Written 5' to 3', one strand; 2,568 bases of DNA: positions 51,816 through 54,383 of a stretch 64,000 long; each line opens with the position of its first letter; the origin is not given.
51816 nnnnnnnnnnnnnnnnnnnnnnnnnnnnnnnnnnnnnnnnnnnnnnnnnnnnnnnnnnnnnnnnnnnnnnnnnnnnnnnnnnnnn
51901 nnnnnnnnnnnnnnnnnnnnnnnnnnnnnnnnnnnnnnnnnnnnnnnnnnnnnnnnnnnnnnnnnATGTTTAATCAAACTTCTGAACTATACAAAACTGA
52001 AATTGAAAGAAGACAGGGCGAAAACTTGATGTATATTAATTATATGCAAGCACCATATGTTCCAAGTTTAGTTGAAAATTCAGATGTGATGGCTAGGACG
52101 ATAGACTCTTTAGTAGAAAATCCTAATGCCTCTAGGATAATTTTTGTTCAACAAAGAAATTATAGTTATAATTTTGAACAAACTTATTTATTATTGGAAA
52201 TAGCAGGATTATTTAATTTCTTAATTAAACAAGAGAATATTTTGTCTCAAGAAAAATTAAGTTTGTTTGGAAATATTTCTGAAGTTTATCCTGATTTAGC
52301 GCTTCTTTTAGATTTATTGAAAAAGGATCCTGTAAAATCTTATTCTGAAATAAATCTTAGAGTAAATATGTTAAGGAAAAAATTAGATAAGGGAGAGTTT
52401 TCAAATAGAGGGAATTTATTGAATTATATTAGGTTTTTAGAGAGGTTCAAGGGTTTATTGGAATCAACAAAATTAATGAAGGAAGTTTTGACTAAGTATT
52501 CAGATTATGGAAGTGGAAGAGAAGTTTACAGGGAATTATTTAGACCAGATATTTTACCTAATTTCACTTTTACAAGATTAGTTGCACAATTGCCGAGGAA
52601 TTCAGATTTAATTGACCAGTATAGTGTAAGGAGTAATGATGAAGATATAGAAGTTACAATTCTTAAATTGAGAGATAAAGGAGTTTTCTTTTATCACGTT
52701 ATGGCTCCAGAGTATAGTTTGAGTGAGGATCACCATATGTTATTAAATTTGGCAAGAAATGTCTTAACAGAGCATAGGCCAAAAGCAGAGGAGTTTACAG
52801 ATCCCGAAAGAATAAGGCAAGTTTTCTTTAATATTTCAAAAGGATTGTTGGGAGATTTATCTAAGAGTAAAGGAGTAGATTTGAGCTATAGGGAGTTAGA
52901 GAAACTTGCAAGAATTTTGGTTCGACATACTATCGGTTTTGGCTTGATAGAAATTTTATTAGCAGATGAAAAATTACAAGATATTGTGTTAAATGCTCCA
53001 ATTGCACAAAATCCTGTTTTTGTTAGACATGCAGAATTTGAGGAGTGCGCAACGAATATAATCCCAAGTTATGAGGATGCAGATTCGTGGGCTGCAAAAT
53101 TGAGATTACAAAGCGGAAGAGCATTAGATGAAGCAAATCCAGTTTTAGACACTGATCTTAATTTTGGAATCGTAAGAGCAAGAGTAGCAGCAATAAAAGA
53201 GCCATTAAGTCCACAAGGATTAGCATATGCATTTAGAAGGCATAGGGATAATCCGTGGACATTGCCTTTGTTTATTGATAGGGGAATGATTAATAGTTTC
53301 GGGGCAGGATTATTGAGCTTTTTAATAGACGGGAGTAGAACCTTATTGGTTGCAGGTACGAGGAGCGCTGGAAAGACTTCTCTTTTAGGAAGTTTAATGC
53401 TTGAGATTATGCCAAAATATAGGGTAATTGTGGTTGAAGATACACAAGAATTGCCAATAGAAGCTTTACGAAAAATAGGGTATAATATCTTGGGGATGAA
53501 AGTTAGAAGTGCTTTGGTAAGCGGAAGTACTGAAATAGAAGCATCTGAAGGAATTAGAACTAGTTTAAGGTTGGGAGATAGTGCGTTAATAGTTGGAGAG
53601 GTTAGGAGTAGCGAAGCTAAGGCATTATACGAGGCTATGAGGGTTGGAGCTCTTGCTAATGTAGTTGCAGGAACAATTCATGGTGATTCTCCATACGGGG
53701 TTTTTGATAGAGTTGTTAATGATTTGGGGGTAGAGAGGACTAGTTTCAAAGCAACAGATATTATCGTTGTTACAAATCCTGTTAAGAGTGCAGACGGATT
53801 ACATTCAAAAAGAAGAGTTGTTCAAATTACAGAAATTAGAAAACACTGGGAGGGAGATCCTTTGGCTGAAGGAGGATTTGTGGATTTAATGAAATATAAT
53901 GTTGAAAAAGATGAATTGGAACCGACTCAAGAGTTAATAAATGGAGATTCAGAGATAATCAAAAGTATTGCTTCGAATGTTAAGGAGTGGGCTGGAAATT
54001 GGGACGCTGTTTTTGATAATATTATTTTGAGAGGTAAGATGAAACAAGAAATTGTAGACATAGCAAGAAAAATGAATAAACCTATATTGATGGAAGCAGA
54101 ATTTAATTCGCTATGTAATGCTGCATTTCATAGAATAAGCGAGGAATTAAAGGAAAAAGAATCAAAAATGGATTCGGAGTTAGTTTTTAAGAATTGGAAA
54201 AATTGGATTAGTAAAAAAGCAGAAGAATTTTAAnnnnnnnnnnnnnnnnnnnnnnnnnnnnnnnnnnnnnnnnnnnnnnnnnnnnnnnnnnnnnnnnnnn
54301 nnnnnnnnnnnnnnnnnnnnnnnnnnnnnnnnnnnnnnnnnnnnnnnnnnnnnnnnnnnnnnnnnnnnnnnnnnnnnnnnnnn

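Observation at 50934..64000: Complete ~13-kb type IV pilus-like locus in an apparently streamlined archaeon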

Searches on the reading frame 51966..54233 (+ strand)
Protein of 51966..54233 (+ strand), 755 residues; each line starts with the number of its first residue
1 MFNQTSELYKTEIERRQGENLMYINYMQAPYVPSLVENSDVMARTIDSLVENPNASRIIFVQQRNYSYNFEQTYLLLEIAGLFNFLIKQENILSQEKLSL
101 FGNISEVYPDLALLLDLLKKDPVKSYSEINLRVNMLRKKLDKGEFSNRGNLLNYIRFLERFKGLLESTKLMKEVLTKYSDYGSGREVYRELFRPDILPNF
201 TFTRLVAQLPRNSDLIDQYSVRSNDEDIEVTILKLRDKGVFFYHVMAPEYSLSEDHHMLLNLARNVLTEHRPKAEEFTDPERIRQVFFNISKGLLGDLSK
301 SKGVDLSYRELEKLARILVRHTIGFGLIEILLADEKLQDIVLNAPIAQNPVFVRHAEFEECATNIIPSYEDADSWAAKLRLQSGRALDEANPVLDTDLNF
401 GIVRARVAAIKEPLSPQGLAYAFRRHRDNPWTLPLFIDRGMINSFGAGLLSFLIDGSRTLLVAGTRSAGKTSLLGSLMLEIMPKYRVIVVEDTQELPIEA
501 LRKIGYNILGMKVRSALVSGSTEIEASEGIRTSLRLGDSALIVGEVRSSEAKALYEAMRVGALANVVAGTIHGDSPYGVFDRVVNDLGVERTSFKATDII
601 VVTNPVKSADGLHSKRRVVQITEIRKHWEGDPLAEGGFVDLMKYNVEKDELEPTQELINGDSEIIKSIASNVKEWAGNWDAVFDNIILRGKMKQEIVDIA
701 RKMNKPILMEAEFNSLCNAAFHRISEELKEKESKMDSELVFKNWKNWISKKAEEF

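Call 3: search_protein_families(library=pfam, proteins=[window:51966-54233:+], max_evalue=0.1)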
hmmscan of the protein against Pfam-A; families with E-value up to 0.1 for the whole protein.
window:51966-54233:+ (755 aa): 3 families
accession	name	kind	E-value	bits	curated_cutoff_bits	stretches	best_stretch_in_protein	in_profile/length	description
PF00437.27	T2SSE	-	2.6e-13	49.8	24.9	1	413-602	100-272/370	Type II/IV secretion system protein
PF13191.12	AAA_16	-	0.043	14.8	32.6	0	456-558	22-120/167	AAA ATPase domain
PF20720.3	nSTAND3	-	0.046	13.9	27.2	0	457-496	17-57/155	Novel STAND NTPase 3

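Call 9: search_protein_families(library=ncbifam, proteins=[window:51966-54233:+], max_evalue=0.1)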
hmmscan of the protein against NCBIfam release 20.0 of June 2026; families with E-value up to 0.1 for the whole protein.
window:51966-54233:+ (755 aa): 11 families
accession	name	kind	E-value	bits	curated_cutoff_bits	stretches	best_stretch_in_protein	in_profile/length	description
TIGR03819.1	heli_sec_ATPase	hypoth_equivalog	1.4e-38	133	373.15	1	304-583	31-297/340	TadA family conjugal transfer-associated ATPase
NF058587.1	archaellum_moto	equivalog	1.9e-28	99.5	550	1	298-650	120-457/527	archaellum flagellar ATPase motor FlaI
NF053672.1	bindosome_BasE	exception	5.6e-20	71.6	1000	1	211-654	36-451/512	bindosome assembly system ATPase subunit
TIGR02782.1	TrbB_P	equivalog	2.9e-18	66.2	304.55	1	329-626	15-295/303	P-type conjugative transfer ATPase TrbB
TIGR02788.1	VirB11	equivalog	2.9e-15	56.1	249.95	1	454-585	141-264/308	P-type DNA transfer ATPase VirB11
NF010469.0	PRK13894.1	subfamily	1.7e-13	50.6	508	1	319-595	19-276/320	conjugal transfer ATPase TrbB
NF041000.1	ATPase_ComGA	equivalog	2e-10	40.2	300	1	459-602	130-260/267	competence type IV pilus ATPase ComGA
NF010475.0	PRK13900.1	equivalog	6.3e-09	35.4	389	1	451-578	154-274/333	type IV secretion system ATPase VirB11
NF010425.0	PRK13851.1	equivalog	2.3e-08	33.3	461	1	450-583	155-280/344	type IV secretion system protein VirB11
NF010407.0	PRK13833.1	subfamily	1e-07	31.7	499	1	387-626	77-302/323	conjugal transfer protein TrbB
NF053534.1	T4PilAsmATPsTfpB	equivalog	0.0016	16.9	850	1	460-601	339-466/584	type IV pilus assembly ATPase TfpB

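Call 14: find_homologous_proteins(query=window:51966-54233:+, region=1-755)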
Query window:51966-54233:+, residues 1-755 (755 aa): 7037 proteins with E <= 0.001 among 8000 candidates; the best 120 are listed.
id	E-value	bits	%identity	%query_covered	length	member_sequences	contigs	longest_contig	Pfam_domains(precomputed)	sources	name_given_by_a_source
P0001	0.0e+0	1673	100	100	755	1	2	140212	PF00437.27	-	-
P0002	0.0e+0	1256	73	100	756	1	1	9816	PF00437.27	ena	-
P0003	0.0e+0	1241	71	100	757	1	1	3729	PF00437.27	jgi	-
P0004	0.0e+0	1238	72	99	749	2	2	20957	PF00437.27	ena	-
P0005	0.0e+0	1234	71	100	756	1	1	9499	PF00437.27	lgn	-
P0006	0.0e+0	1226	71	100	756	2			PF00437.27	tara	tara:strand:+ start:3167 stop:5437 length:2271 start_codon:yes stop_codon:yes gene_type:complete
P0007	0.0e+0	1225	72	100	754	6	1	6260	PF00437.27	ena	-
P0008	0.0e+0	1224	71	100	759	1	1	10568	PF00437.27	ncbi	-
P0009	0.0e+0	1223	71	100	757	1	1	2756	PF00437.27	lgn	-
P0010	0.0e+0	1221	72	100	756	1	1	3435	PF00437.27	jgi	-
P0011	0.0e+0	1221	71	100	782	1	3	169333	PF00437.27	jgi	jgi:type IV secretory pathway ATPase VirB11/archaellum biosynthesis ATPase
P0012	0.0e+0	1219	71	100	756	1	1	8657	PF00437.27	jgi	jgi:archaeal flagellar protein FlaI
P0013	0.0e+0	1217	72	100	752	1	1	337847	PF00437.27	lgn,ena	-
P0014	0.0e+0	1216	71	100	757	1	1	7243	PF00437.27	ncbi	-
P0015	0.0e+0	1215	71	100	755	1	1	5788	PF00437.27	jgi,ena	-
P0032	0.0e+0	1203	71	99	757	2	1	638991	PF00437.27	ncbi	-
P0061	0.0e+0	1190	70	100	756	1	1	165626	PF00437.27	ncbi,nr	ncbi:MAG: type II/IV secretion system ATPase subunit [Nanoarchaeota archaeon]|nr:type II/IV secretio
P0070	0.0e+0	1187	70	100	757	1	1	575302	PF00437.27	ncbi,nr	ncbi:type II/IV secretion system ATPase subunit [Candidatus Pacearchaeota archaeon]|nr:type II/IV se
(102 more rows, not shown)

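Call 26: search_solved_structures(query=A2, max_evalue=0.001, show_alignments=1)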
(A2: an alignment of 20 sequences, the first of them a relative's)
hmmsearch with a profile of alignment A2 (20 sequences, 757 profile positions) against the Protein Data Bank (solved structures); distinct sequences matched with E-value up to 0.001: 9.
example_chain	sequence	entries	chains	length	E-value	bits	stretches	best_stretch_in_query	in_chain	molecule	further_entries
2oap_1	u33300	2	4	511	1.2e-28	103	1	234-621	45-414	Type II secretion system protein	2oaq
8rkd_E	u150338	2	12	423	2e-23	85.7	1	294-626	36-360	Pilus assembly ATPase CpaF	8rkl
8rjf_A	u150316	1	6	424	2e-23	85.7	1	294-626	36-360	Pilus assembly ATPase CpaF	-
9e24_A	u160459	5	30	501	3.3e-23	85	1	294-626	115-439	CpaF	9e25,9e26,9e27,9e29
4ii7_A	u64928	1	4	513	4.1e-13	51.6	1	322-626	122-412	FlaI ATPase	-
4ihq_A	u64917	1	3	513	3.5e-12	48.5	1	322-626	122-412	FlaI ATPase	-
6bge_A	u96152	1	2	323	1.3e-05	26.8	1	459-585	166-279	VirB11-like protein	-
1g6o_A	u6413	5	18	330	1.3e-05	26.8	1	459-586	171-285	CAG-ALPHA | virB11 homolog | Cag-alfa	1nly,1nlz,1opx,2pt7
2gza_A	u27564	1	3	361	5e-05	24.9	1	451-554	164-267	Type IV secretion system protein VirB11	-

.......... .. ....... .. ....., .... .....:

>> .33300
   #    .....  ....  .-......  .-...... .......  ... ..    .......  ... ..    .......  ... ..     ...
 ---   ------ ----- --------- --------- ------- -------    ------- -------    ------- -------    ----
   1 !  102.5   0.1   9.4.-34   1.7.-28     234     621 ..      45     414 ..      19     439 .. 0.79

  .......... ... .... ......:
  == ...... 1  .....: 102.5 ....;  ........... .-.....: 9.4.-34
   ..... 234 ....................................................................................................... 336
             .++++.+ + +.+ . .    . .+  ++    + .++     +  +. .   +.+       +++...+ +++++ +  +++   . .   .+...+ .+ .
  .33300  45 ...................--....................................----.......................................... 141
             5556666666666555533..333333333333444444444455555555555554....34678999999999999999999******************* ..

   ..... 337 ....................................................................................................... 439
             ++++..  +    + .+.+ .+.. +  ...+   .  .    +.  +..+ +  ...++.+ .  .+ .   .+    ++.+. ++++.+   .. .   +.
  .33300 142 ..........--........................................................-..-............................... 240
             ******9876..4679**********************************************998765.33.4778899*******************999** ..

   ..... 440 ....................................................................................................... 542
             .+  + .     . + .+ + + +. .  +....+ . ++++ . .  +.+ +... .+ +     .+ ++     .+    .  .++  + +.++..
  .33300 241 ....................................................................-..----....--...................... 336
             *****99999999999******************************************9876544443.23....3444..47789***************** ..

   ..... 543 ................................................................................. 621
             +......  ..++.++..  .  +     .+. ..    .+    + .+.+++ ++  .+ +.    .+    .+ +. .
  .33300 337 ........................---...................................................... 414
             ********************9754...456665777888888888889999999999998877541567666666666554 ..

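Call 47: predict_structure(alignment_id=A2)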
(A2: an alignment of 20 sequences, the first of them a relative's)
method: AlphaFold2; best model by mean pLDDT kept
length: 755 residues; sequences in the alignment: 20
mean_pLDDT: 59.0   pTM: 0.37
mean pLDDT of the five models: 59.0, 58.1, 55.3, 54.8, 54.1
residues with pLDDT >= 90: 63; 70-90: 241; 50-70: 127; < 50: 324
segments of 3 or more residues with pLDDT < 50: 1-17, 27-31, 197-208, 370-373, 384-393, 412-420, 422-639, 641-684
pLDDT, mean of each block of 10 residues (from residue 1): 33 46 54 72 87 78 66 91 91 87 87 93 91 89 77 91 92 76 72 59 44 78 75 73 75 73 74 59 83 90 85 87 75 81 58 76 66 54 44 54 57 47 44 39 41 39 33 40 38 30 28 22 21 25 30 31 26 26 29 33 40 40 41 43 39 35 34 33 51 77 75 68 72 65 87 81
secondary structure, 60 per line:
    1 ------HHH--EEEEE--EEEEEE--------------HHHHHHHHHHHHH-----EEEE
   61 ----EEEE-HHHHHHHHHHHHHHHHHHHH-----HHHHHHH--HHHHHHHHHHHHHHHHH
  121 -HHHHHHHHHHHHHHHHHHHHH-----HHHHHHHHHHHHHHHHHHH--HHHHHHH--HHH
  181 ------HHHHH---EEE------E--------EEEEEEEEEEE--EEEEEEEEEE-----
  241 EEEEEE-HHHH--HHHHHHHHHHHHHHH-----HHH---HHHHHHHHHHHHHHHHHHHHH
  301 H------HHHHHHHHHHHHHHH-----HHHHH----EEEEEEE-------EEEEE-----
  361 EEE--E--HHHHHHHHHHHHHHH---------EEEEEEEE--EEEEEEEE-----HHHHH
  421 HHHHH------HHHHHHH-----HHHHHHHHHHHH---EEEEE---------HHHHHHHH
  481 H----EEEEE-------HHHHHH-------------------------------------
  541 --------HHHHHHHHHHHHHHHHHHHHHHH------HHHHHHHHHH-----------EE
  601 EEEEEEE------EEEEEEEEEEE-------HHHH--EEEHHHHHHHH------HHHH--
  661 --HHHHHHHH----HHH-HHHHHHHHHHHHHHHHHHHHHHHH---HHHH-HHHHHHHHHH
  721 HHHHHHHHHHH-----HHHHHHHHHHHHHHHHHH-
elements in order (helices of 4 or more, strands of 3 or more residues): E12-16 E19-24 H39-51 E57-60 E65-68 H70-89 H95-101 H104-120 H122-142 H148-166 H169-175 H187-191 E195-197 E213-223 E226-235 E241-246 H248-251 H254-268 H280-301 H308-322 H328-332 E337-343 E351-355 E361-363 H369-383 E393-400 E403-410 H416-425 H432-438 H444-455 E459-463 H473-481 E486-490 H498-503 H549-571 H578-587 E599-607 E614-624 H632-635 E638-640 H641-648 H655-658 H663-670 H679-702 H706-709 H711-731 H737-754

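Call 50: find_encoding_contigs(protein=P0070, flank=10000, max_places=1)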
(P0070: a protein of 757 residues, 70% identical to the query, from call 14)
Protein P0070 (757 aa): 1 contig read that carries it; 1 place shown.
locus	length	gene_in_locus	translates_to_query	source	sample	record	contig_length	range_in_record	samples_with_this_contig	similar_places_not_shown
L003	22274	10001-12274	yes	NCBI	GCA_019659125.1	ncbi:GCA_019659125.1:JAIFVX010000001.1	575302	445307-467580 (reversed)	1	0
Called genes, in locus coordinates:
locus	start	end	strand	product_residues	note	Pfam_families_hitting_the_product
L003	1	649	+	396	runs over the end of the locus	PF00675:Peptidase_M16, PF05193:Peptidase_M16_C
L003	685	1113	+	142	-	-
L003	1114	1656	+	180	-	PF10469:AKAP7_NLS, PF02834:LigT_PEase, PF13563:2_5_RNA_ligase2, PF02834:LigT_PEase (weak)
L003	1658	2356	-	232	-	PF02732:ERCC4, PF12826:HHH_2 (weak), PF01367:5_3_exonuc (weak), PF14520:HHH_5 (weak)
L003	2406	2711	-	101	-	-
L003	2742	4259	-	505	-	PF00270:DEAD, PF04851:ResIII, PF18766:SWI2_SNF2 (faint), PF21210:RNA_helicase_helical, PF00271:Helicase_C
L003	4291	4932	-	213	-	-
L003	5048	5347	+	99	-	PF05239:PRC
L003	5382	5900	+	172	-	-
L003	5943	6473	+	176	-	-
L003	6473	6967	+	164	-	-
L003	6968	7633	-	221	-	-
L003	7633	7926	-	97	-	-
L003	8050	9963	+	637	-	-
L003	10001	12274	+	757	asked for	PF00437:T2SSE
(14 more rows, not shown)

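Call 51: find_encoding_contigs(protein=P0032, flank=10000, max_places=1)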
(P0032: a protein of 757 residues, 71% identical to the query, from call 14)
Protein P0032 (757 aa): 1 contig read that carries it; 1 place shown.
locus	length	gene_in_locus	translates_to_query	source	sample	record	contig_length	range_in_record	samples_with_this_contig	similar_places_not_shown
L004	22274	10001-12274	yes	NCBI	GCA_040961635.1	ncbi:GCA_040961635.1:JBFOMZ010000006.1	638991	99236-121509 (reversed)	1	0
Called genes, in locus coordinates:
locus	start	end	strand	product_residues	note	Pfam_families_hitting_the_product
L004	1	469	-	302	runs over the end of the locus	PF00009:GTP_EFTU (faint), PF01926:MMR_HSR1, PF02421:FeoB_N, PF16897:MMR_HSR1_Xtn, PF02824:TGS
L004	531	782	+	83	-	-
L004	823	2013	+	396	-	PF00675:Peptidase_M16, PF05193:Peptidase_M16_C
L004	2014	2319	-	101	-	-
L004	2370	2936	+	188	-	PF02834:LigT_PEase, PF13563:2_5_RNA_ligase2 (weak), PF02834:LigT_PEase (weak)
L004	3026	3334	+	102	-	-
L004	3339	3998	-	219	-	PF02732:ERCC4, PF01367:5_3_exonuc (weak), PF14520:HHH_5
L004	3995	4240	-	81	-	-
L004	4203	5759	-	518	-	PF00270:DEAD, PF04851:ResIII, PF18766:SWI2_SNF2 (weak), PF21210:RNA_helicase_helical, PF00271:Helicase_C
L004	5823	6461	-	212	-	-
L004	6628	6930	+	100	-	PF05239:PRC (weak)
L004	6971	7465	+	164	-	-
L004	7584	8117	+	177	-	-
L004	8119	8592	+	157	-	-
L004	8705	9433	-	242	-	-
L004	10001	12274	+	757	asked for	PF00437:T2SSE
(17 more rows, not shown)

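Call 52: find_encoding_contigs(protein=P0061, flank=10000, max_places=1)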
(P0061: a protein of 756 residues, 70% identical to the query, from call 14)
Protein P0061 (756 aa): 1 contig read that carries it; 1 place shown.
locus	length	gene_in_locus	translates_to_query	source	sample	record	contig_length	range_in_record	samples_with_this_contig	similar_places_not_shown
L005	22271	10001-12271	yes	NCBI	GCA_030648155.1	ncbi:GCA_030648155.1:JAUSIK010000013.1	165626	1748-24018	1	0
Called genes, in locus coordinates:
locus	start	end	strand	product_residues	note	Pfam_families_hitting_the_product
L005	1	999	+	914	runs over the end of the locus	?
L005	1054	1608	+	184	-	PF02834:LigT_PEase, PF10469:AKAP7_NLS (weak), PF13563:2_5_RNA_ligase2, PF02834:LigT_PEase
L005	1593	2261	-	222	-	PF02732:ERCC4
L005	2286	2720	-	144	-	-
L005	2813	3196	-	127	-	PF01850:PIN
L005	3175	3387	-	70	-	PF02697:VAPB_antitox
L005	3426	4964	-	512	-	PF00270:DEAD, PF04851:ResIII, PF22590:Cas3-like_C_2 (faint), PF21210:RNA_helicase_helical, PF00271:Helicase_C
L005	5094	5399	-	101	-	-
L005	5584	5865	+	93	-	-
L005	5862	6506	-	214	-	-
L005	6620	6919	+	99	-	PF05239:PRC (weak)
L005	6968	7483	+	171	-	-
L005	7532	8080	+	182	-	-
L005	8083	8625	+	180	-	-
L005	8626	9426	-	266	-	-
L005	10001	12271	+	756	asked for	PF00437:T2SSE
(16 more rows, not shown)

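Call 54: fold_search(model_id=the predicted structure, library=pdb)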
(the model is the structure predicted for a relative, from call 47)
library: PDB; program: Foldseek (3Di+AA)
matches with E <= 10: 529; with E <= 0.001: 4
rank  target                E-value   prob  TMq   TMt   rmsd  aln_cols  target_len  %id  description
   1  2oap_1                1.3e-07  1.00  0.19  0.27  21.7       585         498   14  Crystal structure of the archaeal secretion ATPase GspE in complex with AMP-PNP (released 2007-02-13)
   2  2oap_2                1.9e-07  1.00  0.21  0.31  22.4       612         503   16  Crystal structure of the archaeal secretion ATPase GspE in complex with AMP-PNP (released 2007-02-13)
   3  8rjf_A                4.5e-04  1.00  0.17  0.29  11.8       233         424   22  TadA/CpaF with ADP (released 2024-08-14)
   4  9e24_A                5.7e-04  1.00  0.16  0.27  17.2       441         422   16  Closed structure of CpaF without nucleotides (Apo dataset) (released 2025-04-23)
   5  8rkd_A                1.5e-03  1.00  0.17  0.29  16.0       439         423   19  TadA/CpaF with AMPPNP (released 2024-08-14)
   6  8rkd_B                2.0e-03  1.00  0.16  0.27  13.6       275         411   17  TadA/CpaF with AMPPNP (released 2024-08-14)
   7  7bt6_b                3.9e-02  0.12  0.07  0.10  36.1       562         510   11  Cryo-EM structure of pre-60S ribosome from Saccharomyces cerevisiae rpl4delta63-87 strain at 3.12 Angstroms resolution (released 2020-10-28)
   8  9qiw_CD               7.7e-02  0.08  0.07  0.08  36.2       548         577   10  Human pre-60S - State 3 (released 2025-04-30)
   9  8rl2_CD               8.5e-02  0.09  0.07  0.08  37.1       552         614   11  Human pre-60S - State 5 (released 2025-01-15)
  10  7ohq_b                1.2e-01  0.08  0.07  0.09  35.2       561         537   11  Nog1-TAP associated immature ribosomal particle population C from S. cerevisiae (released 2021-11-03)
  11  8buu_9                2.3e-01  0.07  0.08  0.10  21.8       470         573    9  ARE-ABCF VmlR2 bound to a 70S ribosome (released 2023-04-05)
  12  6lu8_4                2.3e-01  0.06  0.07  0.09  33.6       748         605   10  Cryo-EM structure of a human pre-60S ribosomal subunit - state A (released 2020-08-26)
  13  8etg_b                2.4e-01  0.09  0.07  0.10  16.9       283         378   10  Fkbp39 associated 60S nascent ribosome State 3 (released 2022-11-30)
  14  6lss_4                2.9e-01  0.04  0.07  0.08  35.6       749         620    9  Cryo-EM structure of a pre-60S ribosomal subunit - state preA (released 2020-08-26)
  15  8v83_b                3.1e-01  0.07  0.08  0.12  22.0       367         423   13  60S ribosome biogenesis intermediate (Dbp10 pre-catalytic structure - Overall map) (released 2024-05-01)
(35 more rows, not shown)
